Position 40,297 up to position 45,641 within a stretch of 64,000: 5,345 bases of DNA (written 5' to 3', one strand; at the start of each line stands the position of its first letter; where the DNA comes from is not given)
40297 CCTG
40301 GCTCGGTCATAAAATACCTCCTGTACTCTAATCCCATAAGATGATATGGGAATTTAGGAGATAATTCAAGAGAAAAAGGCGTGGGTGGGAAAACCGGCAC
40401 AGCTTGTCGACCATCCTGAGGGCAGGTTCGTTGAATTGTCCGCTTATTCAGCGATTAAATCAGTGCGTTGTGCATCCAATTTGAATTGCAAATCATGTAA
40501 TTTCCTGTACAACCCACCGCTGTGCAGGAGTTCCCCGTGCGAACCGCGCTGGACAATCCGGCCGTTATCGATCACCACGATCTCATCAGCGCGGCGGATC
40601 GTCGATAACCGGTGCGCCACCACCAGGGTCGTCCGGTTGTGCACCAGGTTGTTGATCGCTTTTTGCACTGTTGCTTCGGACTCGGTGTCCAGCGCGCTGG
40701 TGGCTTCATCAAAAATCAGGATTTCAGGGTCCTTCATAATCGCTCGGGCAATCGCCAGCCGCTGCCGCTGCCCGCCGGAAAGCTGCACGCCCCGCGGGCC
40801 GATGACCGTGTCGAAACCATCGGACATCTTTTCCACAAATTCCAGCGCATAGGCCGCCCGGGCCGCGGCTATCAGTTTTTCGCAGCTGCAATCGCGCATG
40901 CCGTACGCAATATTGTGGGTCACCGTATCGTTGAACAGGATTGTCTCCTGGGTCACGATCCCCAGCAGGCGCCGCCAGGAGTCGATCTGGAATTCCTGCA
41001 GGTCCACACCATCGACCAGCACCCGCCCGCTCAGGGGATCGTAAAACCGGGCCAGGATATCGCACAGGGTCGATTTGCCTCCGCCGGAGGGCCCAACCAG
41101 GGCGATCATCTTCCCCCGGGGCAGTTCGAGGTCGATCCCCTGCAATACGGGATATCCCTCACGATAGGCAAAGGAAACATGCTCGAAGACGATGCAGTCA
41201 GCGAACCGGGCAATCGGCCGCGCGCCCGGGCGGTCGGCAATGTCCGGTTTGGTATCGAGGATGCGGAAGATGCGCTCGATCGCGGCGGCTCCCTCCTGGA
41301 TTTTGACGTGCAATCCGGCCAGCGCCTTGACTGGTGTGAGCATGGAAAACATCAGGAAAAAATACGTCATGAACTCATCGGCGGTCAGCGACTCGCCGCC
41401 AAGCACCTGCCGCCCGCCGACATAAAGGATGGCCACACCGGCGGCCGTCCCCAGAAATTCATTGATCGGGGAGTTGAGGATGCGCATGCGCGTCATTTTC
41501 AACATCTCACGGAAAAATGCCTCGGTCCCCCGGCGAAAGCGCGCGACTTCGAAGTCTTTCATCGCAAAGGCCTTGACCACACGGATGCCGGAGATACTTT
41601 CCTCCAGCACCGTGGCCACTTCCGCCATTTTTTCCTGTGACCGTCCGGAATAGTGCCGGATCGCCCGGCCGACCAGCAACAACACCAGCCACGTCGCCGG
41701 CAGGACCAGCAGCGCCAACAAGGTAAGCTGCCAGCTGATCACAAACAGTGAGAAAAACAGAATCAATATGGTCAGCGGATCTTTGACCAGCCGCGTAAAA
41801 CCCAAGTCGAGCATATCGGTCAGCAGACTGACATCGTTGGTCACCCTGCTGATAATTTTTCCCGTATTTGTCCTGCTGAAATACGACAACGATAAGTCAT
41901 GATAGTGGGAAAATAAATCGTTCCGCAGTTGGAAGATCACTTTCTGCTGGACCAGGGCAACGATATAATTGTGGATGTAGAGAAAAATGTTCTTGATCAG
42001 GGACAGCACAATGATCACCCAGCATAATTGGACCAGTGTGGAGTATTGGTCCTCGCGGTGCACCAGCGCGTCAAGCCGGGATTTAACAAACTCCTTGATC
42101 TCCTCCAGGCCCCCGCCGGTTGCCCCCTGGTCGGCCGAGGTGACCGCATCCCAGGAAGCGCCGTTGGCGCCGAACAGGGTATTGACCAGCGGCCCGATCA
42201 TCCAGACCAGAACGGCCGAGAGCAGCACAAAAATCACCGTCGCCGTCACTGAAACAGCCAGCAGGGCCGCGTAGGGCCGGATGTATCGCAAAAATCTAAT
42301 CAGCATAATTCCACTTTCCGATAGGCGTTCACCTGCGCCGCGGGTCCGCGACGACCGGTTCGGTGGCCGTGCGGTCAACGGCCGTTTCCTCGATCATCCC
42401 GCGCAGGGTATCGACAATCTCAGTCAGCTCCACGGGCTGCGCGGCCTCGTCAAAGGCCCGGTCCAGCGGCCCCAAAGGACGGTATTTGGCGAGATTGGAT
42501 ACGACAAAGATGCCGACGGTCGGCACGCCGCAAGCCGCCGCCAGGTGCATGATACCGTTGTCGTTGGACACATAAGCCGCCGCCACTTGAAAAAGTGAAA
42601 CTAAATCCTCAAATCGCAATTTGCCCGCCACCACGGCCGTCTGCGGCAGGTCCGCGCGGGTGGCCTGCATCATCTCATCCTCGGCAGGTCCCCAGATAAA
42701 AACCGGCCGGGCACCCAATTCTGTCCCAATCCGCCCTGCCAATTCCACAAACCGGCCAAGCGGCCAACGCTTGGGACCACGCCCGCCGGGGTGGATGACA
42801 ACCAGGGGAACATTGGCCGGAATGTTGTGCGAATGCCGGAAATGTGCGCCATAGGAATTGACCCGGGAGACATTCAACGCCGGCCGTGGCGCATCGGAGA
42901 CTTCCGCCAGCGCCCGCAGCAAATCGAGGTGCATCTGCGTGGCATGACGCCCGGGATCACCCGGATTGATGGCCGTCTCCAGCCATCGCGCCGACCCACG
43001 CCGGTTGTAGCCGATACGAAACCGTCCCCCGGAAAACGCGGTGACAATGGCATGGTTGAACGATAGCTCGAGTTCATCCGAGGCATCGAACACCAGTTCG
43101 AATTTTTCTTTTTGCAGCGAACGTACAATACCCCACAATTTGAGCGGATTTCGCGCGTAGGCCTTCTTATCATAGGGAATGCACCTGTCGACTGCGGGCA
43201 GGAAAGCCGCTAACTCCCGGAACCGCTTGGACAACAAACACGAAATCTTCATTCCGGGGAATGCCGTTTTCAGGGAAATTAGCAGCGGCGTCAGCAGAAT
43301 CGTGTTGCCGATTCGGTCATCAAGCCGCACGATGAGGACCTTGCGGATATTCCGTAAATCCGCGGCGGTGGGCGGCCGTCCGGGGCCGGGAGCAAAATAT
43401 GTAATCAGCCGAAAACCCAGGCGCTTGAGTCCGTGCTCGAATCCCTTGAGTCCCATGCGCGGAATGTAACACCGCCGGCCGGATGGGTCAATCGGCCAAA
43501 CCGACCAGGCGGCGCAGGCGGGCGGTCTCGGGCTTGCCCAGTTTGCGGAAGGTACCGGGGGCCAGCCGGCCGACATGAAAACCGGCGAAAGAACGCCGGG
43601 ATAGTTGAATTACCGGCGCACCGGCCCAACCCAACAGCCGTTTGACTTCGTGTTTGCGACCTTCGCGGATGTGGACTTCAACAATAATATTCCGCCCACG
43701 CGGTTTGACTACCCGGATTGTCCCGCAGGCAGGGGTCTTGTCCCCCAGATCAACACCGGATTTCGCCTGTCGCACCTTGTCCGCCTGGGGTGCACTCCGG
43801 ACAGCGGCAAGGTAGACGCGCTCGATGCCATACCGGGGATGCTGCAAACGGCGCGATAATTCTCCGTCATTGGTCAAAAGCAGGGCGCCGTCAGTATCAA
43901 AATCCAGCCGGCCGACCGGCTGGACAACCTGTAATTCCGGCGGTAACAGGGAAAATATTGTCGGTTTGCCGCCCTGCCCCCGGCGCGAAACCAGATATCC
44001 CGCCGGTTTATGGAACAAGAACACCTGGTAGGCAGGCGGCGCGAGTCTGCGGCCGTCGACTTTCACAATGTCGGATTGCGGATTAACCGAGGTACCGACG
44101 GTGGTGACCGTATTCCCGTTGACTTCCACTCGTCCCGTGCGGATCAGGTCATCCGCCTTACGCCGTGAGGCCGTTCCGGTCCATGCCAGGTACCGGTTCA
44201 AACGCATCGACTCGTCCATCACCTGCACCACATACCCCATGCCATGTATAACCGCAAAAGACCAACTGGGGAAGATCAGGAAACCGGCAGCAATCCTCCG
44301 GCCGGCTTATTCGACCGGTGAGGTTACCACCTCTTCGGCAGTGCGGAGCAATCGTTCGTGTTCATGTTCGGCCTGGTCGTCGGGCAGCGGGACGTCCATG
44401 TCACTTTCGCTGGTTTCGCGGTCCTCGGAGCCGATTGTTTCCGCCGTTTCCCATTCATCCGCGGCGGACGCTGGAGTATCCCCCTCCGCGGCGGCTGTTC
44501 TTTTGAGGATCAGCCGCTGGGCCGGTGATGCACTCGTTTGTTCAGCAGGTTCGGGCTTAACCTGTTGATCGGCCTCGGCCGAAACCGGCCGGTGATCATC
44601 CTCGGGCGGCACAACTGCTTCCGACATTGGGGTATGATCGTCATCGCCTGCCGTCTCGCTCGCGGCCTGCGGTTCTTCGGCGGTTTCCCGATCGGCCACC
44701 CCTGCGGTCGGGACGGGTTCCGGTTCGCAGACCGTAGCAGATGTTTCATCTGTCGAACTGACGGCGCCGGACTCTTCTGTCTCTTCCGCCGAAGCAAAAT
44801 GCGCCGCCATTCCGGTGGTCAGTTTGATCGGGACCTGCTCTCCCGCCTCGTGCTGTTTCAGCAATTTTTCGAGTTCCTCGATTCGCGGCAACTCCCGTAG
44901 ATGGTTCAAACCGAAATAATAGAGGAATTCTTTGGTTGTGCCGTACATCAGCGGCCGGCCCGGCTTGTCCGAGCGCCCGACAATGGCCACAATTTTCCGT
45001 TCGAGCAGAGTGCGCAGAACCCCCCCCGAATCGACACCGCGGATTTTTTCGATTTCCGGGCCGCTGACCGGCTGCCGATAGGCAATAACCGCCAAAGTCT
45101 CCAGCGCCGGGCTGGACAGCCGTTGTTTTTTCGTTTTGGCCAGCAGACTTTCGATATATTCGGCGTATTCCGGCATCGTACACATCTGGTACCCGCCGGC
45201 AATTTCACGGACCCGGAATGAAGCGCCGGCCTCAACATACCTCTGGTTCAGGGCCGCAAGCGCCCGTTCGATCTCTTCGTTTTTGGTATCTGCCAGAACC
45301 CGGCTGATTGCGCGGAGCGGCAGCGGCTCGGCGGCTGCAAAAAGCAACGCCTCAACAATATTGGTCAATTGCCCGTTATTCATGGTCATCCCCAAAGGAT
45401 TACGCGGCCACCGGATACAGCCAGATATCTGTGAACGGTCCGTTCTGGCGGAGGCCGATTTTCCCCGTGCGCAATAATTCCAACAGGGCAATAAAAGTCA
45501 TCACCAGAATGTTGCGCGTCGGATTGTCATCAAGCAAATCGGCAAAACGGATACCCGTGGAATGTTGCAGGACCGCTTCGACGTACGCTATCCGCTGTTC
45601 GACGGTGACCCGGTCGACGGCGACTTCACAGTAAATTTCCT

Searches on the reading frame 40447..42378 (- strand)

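Call 34: search_protein_families(library=pfam, proteins=[window:40447-42378:-], max_evalue=0.00001)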
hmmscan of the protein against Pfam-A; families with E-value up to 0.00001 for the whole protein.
window:40447-42378:- (644 aa): 3 families
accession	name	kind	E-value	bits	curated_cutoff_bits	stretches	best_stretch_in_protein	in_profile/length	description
PF00664.28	ABC_membrane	-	5.4e-47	161.2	28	1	51-344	12-271/274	ABC transporter transmembrane region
PF00005.33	ABC_tran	-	1.2e-31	110.6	25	1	412-561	1-137/137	ABC transporter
PF02463.25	SMC_N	-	3.5e-07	30.3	40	0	532-603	136-211/220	RecF/RecN/SMC N terminal domain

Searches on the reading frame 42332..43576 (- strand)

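Call 34: search_protein_families(library=pfam, proteins=[window:42332-43576:-], max_evalue=0.00001)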
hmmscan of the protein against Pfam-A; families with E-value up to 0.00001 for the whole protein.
window:42332-43576:- (415 aa): 1 family
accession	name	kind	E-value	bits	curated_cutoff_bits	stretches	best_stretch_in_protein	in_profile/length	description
PF01075.23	Glyco_transf_9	-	3.4e-26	92.5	22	1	150-377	4-229/247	Glycosyltransferase family 9 (heptosyltransferase)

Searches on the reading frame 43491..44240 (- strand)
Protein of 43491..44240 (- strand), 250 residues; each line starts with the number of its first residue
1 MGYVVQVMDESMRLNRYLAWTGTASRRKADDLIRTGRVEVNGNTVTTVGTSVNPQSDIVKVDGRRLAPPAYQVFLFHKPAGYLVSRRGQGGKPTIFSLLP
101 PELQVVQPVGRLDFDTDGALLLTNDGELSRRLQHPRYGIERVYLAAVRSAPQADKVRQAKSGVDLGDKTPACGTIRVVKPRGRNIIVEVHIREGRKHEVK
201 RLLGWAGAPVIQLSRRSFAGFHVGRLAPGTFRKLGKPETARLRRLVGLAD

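Call 34: search_protein_families(library=pfam, proteins=[window:43491-44240:-], max_evalue=0.00001)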
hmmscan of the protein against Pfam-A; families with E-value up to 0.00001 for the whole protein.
window:43491-44240:- (250 aa): 2 families
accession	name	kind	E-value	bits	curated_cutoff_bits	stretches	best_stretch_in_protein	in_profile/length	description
PF00849.27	PseudoU_synth_2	-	1.8e-19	70.9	26.8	1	73-203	2-150/152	RNA pseudouridylate synthase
PF01479.30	S4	-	2.5e-08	34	22.8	1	12-55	1-45/48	S4 domain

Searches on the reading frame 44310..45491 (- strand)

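Call 34: search_protein_families(library=pfam, proteins=[window:44310-45491:-], max_evalue=0.00001)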
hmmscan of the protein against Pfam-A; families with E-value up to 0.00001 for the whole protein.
window:44310-45491:- (394 aa): 1 family
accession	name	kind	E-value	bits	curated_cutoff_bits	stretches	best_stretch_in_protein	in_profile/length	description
PF04079.22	SMC_ScpB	-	5.9e-55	185.7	27.4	1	45-204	2-160/160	Segregation and condensation complex subunit ScpB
